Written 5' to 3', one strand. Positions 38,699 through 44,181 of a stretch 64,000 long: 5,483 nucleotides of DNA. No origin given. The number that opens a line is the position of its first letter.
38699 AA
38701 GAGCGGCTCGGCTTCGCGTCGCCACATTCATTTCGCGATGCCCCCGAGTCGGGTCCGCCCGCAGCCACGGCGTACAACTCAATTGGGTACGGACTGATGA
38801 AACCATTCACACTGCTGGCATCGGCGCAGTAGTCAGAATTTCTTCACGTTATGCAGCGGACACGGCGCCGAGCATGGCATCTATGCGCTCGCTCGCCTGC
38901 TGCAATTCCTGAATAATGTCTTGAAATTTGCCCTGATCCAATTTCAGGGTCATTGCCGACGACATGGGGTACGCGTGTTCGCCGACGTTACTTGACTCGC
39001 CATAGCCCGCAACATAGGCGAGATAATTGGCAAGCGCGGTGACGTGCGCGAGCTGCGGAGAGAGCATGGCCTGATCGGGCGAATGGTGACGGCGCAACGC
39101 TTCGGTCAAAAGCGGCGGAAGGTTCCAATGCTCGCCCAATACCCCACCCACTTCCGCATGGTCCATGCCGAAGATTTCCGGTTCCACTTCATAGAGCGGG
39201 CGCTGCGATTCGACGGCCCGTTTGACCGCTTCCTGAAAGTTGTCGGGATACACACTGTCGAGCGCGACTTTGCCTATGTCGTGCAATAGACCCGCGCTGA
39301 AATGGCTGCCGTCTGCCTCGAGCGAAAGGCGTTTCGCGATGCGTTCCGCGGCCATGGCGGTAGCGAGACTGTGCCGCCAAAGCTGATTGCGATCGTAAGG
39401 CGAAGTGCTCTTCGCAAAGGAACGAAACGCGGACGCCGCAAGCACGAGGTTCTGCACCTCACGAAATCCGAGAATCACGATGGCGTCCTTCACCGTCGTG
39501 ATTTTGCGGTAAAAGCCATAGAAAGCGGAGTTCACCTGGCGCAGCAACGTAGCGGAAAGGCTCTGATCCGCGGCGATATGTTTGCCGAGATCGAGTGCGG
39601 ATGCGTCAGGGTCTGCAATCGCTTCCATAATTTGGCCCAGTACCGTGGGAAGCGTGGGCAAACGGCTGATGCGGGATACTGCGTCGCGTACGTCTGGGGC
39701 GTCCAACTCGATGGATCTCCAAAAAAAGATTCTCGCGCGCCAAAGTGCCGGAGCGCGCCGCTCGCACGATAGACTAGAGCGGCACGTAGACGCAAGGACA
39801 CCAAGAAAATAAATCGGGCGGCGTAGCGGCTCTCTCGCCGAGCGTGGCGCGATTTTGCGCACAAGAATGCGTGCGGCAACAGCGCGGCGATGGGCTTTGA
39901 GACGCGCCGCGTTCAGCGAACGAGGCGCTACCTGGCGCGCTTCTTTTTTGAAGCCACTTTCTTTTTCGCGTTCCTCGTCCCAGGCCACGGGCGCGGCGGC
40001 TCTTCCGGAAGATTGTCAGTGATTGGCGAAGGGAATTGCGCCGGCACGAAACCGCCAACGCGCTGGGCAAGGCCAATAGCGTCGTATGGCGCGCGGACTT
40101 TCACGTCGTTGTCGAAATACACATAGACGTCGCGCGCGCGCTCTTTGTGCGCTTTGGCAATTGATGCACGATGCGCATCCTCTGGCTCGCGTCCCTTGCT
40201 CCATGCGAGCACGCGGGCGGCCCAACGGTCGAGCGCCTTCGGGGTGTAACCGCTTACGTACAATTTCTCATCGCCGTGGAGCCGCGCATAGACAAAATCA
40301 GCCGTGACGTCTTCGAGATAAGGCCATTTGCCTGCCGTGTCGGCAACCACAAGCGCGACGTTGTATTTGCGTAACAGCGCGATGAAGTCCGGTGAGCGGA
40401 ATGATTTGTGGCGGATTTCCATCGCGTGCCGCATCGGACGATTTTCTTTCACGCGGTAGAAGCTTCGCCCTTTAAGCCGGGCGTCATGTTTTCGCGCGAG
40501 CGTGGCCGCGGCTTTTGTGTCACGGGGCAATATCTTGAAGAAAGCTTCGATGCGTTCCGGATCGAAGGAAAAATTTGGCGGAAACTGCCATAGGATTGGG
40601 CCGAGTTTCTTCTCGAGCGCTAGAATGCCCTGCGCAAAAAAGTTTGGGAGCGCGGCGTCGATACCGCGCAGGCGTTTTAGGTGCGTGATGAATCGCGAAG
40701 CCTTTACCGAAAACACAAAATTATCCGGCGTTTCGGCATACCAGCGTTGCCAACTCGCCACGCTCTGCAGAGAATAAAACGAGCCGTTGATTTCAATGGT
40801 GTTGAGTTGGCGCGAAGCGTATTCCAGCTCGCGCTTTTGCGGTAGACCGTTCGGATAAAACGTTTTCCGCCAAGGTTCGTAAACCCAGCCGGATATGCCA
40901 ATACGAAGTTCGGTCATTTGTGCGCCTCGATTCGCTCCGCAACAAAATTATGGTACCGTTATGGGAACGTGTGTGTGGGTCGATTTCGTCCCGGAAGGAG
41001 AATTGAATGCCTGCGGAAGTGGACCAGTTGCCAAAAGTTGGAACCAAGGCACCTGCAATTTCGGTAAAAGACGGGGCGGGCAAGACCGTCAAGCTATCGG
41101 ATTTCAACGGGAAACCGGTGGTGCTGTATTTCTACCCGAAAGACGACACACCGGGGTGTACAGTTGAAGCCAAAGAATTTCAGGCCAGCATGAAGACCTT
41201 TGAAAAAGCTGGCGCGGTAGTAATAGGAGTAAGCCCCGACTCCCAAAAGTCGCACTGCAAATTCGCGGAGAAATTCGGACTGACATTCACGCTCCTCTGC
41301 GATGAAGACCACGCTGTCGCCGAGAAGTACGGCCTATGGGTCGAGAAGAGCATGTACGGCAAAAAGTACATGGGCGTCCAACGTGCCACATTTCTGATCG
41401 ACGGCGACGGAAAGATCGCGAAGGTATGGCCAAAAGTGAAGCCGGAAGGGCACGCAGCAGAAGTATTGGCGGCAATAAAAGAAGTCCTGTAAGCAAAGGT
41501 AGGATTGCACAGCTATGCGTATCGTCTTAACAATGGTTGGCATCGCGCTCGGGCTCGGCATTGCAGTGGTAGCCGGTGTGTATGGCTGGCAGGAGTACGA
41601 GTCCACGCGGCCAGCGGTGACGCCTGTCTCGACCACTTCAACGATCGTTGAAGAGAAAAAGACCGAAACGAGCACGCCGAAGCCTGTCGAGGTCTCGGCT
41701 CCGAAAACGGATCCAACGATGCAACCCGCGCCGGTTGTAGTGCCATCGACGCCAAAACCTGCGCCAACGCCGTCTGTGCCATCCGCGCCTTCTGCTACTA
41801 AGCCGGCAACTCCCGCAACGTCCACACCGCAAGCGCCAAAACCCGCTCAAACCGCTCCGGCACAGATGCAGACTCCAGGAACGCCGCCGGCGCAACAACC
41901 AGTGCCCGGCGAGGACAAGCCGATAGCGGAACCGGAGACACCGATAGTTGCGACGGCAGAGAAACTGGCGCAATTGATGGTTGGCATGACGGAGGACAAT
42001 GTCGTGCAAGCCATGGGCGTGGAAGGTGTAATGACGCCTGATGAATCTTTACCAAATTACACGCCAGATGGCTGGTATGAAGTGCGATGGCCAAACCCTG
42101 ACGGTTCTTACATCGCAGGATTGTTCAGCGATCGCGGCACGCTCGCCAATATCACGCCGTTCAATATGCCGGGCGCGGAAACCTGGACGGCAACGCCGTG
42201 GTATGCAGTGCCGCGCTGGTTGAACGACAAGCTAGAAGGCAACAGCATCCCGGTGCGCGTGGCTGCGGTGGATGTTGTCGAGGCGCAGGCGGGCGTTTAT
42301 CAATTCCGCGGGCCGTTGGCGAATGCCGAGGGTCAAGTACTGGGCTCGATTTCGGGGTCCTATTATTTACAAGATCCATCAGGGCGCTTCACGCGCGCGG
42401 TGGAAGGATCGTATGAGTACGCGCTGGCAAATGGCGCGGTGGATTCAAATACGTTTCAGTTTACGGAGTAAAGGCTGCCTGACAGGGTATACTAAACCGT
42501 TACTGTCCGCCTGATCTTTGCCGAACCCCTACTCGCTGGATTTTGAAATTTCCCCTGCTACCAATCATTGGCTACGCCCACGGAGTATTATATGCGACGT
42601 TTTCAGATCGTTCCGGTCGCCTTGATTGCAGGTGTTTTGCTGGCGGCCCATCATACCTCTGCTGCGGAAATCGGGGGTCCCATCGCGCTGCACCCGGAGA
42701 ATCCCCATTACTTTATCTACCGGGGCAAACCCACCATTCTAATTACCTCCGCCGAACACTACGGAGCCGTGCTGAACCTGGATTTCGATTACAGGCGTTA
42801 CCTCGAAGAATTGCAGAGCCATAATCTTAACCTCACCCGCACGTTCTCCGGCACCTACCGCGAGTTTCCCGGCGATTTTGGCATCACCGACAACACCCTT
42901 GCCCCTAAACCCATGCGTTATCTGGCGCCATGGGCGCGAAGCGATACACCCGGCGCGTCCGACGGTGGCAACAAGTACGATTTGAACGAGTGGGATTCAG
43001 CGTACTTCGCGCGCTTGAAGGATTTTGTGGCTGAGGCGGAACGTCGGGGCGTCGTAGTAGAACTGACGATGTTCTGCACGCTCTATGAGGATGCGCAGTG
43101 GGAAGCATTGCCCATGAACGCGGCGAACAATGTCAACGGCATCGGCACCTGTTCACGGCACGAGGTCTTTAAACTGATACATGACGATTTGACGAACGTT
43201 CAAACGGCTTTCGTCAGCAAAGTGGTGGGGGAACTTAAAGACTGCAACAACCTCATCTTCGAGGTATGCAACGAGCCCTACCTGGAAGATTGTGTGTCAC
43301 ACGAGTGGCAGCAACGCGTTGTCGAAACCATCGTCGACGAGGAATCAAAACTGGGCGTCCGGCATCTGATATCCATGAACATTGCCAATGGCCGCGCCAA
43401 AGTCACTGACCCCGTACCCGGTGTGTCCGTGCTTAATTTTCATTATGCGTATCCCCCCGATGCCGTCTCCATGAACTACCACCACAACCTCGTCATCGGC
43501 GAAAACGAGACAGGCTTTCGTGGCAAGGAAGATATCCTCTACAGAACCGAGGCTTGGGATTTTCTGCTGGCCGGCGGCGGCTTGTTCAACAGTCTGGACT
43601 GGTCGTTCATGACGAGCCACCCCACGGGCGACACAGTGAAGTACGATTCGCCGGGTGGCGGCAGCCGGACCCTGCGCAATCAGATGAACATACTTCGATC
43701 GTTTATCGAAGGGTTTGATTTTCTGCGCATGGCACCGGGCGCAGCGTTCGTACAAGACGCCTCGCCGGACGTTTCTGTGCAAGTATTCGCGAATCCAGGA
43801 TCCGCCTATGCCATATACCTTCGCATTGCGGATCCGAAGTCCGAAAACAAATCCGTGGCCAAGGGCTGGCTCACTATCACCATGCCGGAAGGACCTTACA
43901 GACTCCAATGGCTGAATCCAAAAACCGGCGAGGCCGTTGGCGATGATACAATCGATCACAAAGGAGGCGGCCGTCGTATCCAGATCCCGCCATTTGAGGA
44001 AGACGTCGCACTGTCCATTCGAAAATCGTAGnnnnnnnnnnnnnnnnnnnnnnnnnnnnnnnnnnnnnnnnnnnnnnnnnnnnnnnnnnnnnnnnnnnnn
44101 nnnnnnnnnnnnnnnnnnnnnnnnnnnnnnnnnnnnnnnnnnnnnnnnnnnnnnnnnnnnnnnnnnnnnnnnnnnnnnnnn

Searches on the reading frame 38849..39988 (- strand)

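Call 52: search_protein_families(library=pfam, proteins=[window:38849-39988:-], max_evalue=0.00001)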
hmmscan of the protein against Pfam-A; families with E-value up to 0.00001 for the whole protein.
window:38849-39988:- (379 aa): 2 families
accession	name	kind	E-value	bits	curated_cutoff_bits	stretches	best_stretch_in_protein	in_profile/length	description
PF08668.18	HDOD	-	9.5e-64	214.9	22.9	1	110-304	1-196/196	HDOD domain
PF01966.28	HD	-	6.7e-07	30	22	1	204-324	2-114/116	HD domain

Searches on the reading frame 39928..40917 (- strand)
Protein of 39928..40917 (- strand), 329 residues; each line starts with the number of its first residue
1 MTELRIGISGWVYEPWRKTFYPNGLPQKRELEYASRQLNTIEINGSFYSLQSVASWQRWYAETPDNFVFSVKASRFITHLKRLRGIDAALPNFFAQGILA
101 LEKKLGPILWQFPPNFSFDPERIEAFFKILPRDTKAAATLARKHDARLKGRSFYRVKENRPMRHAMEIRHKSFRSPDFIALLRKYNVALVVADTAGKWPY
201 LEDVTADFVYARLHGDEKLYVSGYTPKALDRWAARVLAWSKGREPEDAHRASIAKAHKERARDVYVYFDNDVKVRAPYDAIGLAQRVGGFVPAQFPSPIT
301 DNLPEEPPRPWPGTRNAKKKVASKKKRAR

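Call 52: search_protein_families(library=pfam, proteins=[window:39928-40917:-], max_evalue=0.00001)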
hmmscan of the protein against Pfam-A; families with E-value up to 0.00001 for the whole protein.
window:39928-40917:- (329 aa): 1 family
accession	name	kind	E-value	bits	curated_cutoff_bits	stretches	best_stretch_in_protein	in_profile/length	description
PF01904.24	DUF72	-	4.4e-70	236.5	25.3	1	21-285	1-216/217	Protein of unknown function DUF72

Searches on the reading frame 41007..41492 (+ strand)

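Call 52: search_protein_families(library=pfam, proteins=[window:41007-41492:+], max_evalue=0.00001)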
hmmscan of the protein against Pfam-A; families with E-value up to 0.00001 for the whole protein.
window:41007-41492:+ (161 aa): 2 families
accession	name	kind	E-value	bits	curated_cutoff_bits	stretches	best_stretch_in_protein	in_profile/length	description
PF00578.27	AhpC-TSA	-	8.5e-44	148.9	26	1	11-139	1-123/124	AhpC/TSA family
PF08534.16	Redoxin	-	2.2e-23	83.1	26.6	1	10-147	1-138/148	Redoxin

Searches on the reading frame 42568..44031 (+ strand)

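Call 3: search_protein_families(library=pfam, proteins=[window:42568-44031:+], max_evalue=0.01)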
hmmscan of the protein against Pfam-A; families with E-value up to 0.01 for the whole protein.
window:42568-44031:+ (487 aa): 2 families
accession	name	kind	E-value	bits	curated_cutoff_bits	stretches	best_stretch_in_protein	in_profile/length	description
PF19815.4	DUF6298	-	3.6e-08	33.1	28.1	1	118-193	205-283/487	Family of unknown function (DUF6298)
PF00150.24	Cellulase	-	4.4e-05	23.6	23.5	1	137-261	54-160/272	Cellulase (glycosyl hydrolase family 5)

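Call 4: search_protein_families(library=ncbifam, proteins=[window:42568-44031:+], max_evalue=0.01)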
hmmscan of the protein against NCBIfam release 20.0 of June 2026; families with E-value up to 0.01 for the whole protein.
window:42568-44031:+ (487 aa): 0 families
